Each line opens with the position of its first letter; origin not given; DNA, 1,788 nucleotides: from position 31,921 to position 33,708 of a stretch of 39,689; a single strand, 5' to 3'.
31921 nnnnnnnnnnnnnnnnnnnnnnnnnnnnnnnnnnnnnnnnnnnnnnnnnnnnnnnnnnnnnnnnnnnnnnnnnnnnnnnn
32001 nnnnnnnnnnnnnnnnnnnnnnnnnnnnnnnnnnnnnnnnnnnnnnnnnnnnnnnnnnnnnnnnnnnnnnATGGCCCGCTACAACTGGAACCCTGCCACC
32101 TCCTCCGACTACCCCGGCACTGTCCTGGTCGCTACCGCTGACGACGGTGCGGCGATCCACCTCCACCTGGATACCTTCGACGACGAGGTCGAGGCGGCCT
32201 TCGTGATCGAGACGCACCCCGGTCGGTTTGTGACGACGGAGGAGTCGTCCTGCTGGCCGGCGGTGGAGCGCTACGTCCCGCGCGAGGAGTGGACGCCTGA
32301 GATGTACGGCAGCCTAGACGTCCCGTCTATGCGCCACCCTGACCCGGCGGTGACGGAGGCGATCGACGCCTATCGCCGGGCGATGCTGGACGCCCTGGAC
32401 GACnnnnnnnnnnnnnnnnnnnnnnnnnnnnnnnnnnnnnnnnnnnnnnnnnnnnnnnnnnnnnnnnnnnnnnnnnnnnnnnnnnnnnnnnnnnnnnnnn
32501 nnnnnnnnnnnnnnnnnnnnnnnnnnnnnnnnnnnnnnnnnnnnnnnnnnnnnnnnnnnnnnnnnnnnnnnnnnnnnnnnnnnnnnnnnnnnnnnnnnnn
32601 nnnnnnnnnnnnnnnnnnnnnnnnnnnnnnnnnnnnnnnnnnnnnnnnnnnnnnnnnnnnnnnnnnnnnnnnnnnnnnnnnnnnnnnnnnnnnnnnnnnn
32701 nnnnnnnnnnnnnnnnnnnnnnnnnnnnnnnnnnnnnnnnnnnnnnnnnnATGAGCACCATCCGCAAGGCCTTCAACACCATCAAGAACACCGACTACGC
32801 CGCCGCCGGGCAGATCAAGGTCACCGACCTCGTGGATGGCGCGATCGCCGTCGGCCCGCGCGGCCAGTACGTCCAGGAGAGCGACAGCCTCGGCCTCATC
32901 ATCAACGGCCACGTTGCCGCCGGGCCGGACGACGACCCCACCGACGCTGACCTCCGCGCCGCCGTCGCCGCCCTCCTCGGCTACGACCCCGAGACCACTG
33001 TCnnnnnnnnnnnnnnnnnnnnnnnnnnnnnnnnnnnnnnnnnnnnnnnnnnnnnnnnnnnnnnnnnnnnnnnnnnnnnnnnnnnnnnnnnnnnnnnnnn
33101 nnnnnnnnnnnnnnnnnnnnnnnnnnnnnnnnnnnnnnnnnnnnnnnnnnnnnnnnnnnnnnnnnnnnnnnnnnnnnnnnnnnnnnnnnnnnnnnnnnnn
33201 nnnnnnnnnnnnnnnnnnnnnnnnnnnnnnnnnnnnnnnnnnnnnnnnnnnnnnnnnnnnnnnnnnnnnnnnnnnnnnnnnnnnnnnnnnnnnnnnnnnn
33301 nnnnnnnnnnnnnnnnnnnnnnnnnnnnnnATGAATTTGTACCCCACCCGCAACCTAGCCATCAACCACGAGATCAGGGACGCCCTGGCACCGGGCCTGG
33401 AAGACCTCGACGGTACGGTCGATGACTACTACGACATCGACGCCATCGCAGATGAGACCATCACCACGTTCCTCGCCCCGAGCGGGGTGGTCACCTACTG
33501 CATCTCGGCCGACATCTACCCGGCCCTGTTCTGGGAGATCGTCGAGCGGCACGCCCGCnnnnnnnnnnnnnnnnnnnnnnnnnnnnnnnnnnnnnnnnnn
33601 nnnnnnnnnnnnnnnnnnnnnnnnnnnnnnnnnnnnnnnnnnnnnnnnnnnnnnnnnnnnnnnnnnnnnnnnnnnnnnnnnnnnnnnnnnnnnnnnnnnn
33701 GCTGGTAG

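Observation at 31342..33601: Self-contained plus-strand island: seven small, mostly acidic genes under two duplicated promoter-operator-leader cassettes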

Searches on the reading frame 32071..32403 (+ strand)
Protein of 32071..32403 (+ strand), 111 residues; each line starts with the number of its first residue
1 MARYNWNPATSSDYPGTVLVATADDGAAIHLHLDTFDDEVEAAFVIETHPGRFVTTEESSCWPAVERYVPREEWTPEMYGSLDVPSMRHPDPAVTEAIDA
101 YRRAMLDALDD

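Call 16: search_protein_families(library=pfam, max_evalue=1, proteins=[window:32071-32403:+])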
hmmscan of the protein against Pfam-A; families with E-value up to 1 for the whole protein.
window:32071-32403:+ (111 aa): 0 families

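Call 17: search_protein_families(library=phrogs, max_evalue=1, proteins=[window:32071-32403:+])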
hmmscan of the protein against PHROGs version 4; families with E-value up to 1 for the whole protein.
window:32071-32403:+ (111 aa): 0 families

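Call 54: find_homologous_proteins(query=window:32071-32403:+, max_evalue=0.001)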
Query seq(111 aa) (111 aa): 21 proteins with E <= 0.001 among 25 candidates.
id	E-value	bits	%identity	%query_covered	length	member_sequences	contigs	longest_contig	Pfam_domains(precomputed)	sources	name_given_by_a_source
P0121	7.0e-63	227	91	100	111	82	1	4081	-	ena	-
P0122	1.2e-61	223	91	100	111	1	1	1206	-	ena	-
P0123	1.5e-61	223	87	100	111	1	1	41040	-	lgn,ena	-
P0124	5.4e-57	208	87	96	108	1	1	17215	-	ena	-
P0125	5.0e-56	205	82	100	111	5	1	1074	-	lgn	-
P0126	8.5e-53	195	78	100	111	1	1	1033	-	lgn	-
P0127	2.3e-52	193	77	100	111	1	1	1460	-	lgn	-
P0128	2.9e-52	193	78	100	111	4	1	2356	-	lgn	-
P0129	1.7e-51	190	77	100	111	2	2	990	-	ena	-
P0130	2.6e-50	187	75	100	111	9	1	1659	-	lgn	-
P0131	1.0e-48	182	74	99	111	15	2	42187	-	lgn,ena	-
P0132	1.5e-47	178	73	100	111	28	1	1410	-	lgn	-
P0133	2.4e-47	177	71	96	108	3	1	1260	-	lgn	-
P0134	4.2e-47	176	73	100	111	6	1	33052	-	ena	-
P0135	2.0e-46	174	72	100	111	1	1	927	-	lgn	-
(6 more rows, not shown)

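Call 65: search_protein_representatives(alignment_id=A4)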
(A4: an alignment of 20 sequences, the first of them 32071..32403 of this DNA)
Query: 20 sequences, 111 profile positions. Proteins with E-value up to 0.001 (for the whole library): 70; up to 1e-10: 36; up to 1e-30: 2. The best 70 are listed.
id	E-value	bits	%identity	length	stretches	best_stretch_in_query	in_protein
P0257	1.0e-49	182.9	-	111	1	1-111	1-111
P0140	8.8e-38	144.5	-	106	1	1-79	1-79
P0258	4.0e-27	110.2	-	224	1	3-108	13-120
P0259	2.4e-25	104.5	-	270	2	1-99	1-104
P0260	3.9e-25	103.8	-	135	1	2-110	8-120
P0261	8.0e-25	102.8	-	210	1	2-107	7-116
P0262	1.8e-24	101.7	-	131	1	2-105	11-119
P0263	1.1e-22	95.9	-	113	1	1-107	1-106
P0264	2.9e-22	94.5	-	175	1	1-108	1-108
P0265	2.4e-20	88.4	-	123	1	15-103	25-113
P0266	1.0e-19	86.3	-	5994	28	12-43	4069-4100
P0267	1.2e-19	86.1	-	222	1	1-102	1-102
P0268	1.6e-18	82.5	-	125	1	3-99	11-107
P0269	1.7e-18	82.4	-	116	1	1-100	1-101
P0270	2.3e-18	82.0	-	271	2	1-103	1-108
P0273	8.8e-17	76.9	-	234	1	3-108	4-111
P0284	4.1e-14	68.3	-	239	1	17-106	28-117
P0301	5.0e-08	48.7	-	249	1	17-106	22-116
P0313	6.9e-05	38.6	-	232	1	20-104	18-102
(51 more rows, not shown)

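Call 76: predict_structure(alignment_id=A5)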
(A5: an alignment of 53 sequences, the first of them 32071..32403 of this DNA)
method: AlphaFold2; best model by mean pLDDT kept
length: 111 residues; sequences in the alignment: 53
mean_pLDDT: 90.9   pTM: 0.85
mean pLDDT of the five models: 90.9, 90.1, 89.5, 88.9, 87.9
residues with pLDDT >= 90: 85; 70-90: 18; 50-70: 8; < 50: 0
segments of 3 or more residues with pLDDT < 50: none
pLDDT, mean of each block of 10 residues (from residue 1): 89 93 96 92 95 94 95 88 74 96 90 66
secondary structure, 60 per line:
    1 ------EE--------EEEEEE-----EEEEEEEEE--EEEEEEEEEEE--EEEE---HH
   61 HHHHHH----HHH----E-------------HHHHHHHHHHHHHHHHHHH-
elements in order: E17-22 E28-36 E39-49 E52-55 H59-66 H92-110
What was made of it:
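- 32071..32406 (+): g3: 111 aa, acidic, confidently folded, with no structural relative. In other phages it is fused to a g4-like HTH, so it is the probable partner or sensor domain of g4. AF2 pLDDT 90.9 (call 76).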

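Call 80: fold_search(model_id=the predicted structure, library=pdb)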
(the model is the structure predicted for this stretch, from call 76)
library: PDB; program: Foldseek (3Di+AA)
matches with E <= 10: 329; with E <= 0.001: 0
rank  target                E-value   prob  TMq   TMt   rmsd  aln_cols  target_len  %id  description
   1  5acu                  3.0e-01  0.23  0.28  0.16   9.8       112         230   14  VIM-2-NAT, Discovery of novel inhibitor scaffolds against the metallo- beta-lactamase VIM-2 by SPR based fragment screen (released 2015-11-04)
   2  9g6k_LX               6.5e-01  0.12  0.25  0.29  17.5       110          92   15  LSU structure derived from the LSU sample of the mitoribosome from T. gondii. (released 2024-12-11)
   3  6v1p_B                8.2e-01  0.25  0.29  0.15   8.6        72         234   18  Structure of VIM-2 bound to QPX7728 at 1.20 A (released 2020-03-25)
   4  5o7n_A                8.7e-01  0.23  0.28  0.15   8.6        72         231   15  Beta-lactamase VIM-2 in complex with (2R)-1-(2-Benzyl-3-mercaptopropanoyl)piperidine-2-carboxylic acid (released 2018-06-20)
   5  8v45_E                8.7e-01  0.13  0.22  0.09   6.3        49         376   18  CryoEM structure of AriA-Ocr complex (released 2024-06-26)
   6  7ayj                  9.3e-01  0.23  0.29  0.15   8.6        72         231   17  Metallo beta-lactamse Vim-1 with a sulfamoyl inhibitor. (released 2021-05-12)
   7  4ua4_A                9.3e-01  0.13  0.29  0.16   9.9       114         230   15  Structure of the VIM-2 Metallo-beta-Lactamase in Complex with a Bisthiazolidine Inhibitor (released 2014-09-17)
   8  5acv_A                9.9e-01  0.21  0.29  0.15   8.5        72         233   18  VIM-2-OX, Discovery of novel inhibitor scaffolds against the metallo- beta-lactamase VIM-2 by SPR based fragment scree (released 2015-11-04)
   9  5n55_A                9.9e-01  0.13  0.28  0.16   9.7       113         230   15  mono-Zinc VIM-5 metallo-beta-lactamase in complex with (1-chloro-4-hydroxyisoquinoline-3-carbonyl)-L-tryptophan (Compo (released 2017-05-17)
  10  5n58_B                1.0e+00  0.20  0.26  0.14   8.9        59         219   15  di-Zinc VIM-5 metallo-beta-lactamase in complex with (1-chloro-4-hydroxyisoquinoline-3-carbonyl)-D-tryptophan (Compoun (released 2017-05-17)
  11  2y87                  1.0e+00  0.13  0.28  0.17   9.7       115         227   14  Native VIM-7. Structural and computational investigations of VIM-7: Insights into the substrate specificity of VIM metal (released 2011-06-15)
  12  5n55_C                1.0e+00  0.13  0.28  0.16   9.4       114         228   16  mono-Zinc VIM-5 metallo-beta-lactamase in complex with (1-chloro-4-hydroxyisoquinoline-3-carbonyl)-L-tryptophan (Compo (released 2017-05-17)
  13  5ni0_E                1.0e+00  0.13  0.29  0.17   9.9       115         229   16  VIM-2_10c. Metallo-beta-Lactamase Inhibitors by Bioisosteric Replacement: Preparation, Activity and Binding (released 2017-04-26)
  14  8y4i_A                1.0e+00  0.13  0.29  0.16   9.7       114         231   14  Metal Beta-Lactamase VIM-2 in Complex with MBL inhibitor B7 (released 2025-02-05)
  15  8v45_D                1.0e+00  0.13  0.23  0.09   6.5        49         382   18  CryoEM structure of AriA-Ocr complex (released 2024-06-26)
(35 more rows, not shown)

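Call 83: fold_search(model_id=the predicted structure, library=viral)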
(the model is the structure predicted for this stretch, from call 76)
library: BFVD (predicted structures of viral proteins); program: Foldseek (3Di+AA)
matches with E <= 10: 572; with E <= 0.001: 2
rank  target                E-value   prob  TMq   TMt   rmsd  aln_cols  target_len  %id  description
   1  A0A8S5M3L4            3.7e-18  1.00  0.94  0.97   0.7       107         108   94  Uncharacterized protein [Siphoviridae sp. ctDMf1]
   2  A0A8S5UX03            6.6e-06  1.00  0.54  0.60  16.6        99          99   29  Uncharacterized protein [Siphoviridae sp. ctEP635]
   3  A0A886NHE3            1.7e-01  0.41  0.32  0.31   9.3       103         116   14  (no name in the UniProt tables at hand)
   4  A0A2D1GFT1            2.8e-01  0.41  0.31  0.33   4.1        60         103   13  Uncharacterized protein [Gordonia phage Lozinak]
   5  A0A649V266            3.3e-01  0.60  0.31  0.36   3.8        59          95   14  (no name in the UniProt tables at hand)
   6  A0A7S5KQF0            3.3e-01  0.21  0.27  0.29  14.9       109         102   12  (no name in the UniProt tables at hand)
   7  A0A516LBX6            4.0e-01  0.20  0.30  0.33  14.2        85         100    9  (no name in the UniProt tables at hand)
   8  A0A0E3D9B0            4.2e-01  0.11  0.24  0.22  13.4       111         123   11  Uncharacterized protein [Bacillus phage BCP8-2]
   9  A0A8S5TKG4            4.5e-01  0.47  0.37  0.40   5.6        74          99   11  Uncharacterized protein [Podoviridae sp. ctz6O13]
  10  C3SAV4                4.5e-01  0.06  0.20  0.05  18.8       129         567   12  Fiber [Murine adenovirus 3]
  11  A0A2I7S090            5.0e-01  0.25  0.28  0.33   4.0        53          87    9  (no name in the UniProt tables at hand)
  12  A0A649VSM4            5.3e-01  0.12  0.28  0.23  10.7       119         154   14  Uncharacterized protein [Gordonia phage Stormageddon]
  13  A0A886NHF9            5.7e-01  0.13  0.25  0.21  12.4       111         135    9  (no name in the UniProt tables at hand)
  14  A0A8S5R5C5            6.0e-01  0.47  0.33  0.52   9.6        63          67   14  Uncharacterized protein [Ackermannviridae sp. ctaCq7]
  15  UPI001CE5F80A         6.0e-01  0.30  0.28  0.19   5.1        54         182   13  (no name look-up for this kind of identifier)
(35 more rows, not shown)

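Call 88: search_protein_families(library=padloc, max_evalue=0.1, proteins=[window:32071-32403:+])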
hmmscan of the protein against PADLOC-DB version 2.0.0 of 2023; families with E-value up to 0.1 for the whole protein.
window:32071-32403:+ (111 aa): 0 families

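Call 89: search_protein_families(library=ncbifam, max_evalue=0.1, proteins=[window:32071-32403:+])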
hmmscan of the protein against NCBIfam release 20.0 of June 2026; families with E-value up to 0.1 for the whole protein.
window:32071-32403:+ (111 aa): 0 families

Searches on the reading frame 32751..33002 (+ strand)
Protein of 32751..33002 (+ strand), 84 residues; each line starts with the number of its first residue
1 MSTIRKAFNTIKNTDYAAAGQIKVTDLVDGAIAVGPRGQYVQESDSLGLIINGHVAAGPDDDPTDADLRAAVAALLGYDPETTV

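Call 16: search_protein_families(library=pfam, max_evalue=1, proteins=[window:32751-33002:+])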
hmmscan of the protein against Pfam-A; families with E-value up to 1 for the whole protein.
window:32751-33002:+ (84 aa): 0 families

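Call 17: search_protein_families(library=phrogs, max_evalue=1, proteins=[window:32751-33002:+])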
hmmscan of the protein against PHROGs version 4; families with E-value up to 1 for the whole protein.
window:32751-33002:+ (84 aa): 0 families

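Call 88: search_protein_families(library=padloc, max_evalue=0.1, proteins=[window:32751-33002:+])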
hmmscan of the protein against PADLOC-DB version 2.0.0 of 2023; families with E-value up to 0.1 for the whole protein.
window:32751-33002:+ (84 aa): 0 families

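Call 89: search_protein_families(library=ncbifam, max_evalue=0.1, proteins=[window:32751-33002:+])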
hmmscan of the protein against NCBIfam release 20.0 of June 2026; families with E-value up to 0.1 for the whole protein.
window:32751-33002:+ (84 aa): 0 families

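Call 104: search_solved_structures(query=window:32751-33002:+, max_evalue=10)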
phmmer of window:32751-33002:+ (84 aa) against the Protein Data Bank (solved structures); distinct sequences matched with E-value up to 10: 0.
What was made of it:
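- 32751..33005 (+): g5: 84 aa, acidic, function unknown. No family or PDB match (calls 16, 17, 104).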

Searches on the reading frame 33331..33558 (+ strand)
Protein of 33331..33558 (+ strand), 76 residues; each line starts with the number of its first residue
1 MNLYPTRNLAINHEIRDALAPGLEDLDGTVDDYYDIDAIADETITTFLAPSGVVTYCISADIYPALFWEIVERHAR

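Call 16: search_protein_families(library=pfam, max_evalue=1, proteins=[window:33331-33558:+])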
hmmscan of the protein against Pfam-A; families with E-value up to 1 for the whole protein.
window:33331-33558:+ (76 aa): 0 families

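Call 17: search_protein_families(library=phrogs, max_evalue=1, proteins=[window:33331-33558:+])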
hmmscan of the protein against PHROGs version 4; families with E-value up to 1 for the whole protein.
window:33331-33558:+ (76 aa): 1 family
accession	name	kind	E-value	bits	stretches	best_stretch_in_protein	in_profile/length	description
phrog_23361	-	unknown function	0.086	13.8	1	4-42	131-169/181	-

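Call 88: search_protein_families(library=padloc, max_evalue=0.1, proteins=[window:33331-33558:+])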
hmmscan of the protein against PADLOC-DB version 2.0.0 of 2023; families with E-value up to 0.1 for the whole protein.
window:33331-33558:+ (76 aa): 0 families

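Call 89: search_protein_families(library=ncbifam, max_evalue=0.1, proteins=[window:33331-33558:+])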
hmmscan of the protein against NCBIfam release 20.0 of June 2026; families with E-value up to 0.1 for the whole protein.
window:33331-33558:+ (76 aa): 0 families

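Call 103: search_solved_structures(query=window:33331-33558:+, max_evalue=10)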
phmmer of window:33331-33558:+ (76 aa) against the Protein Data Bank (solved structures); distinct sequences matched with E-value up to 10: 0.
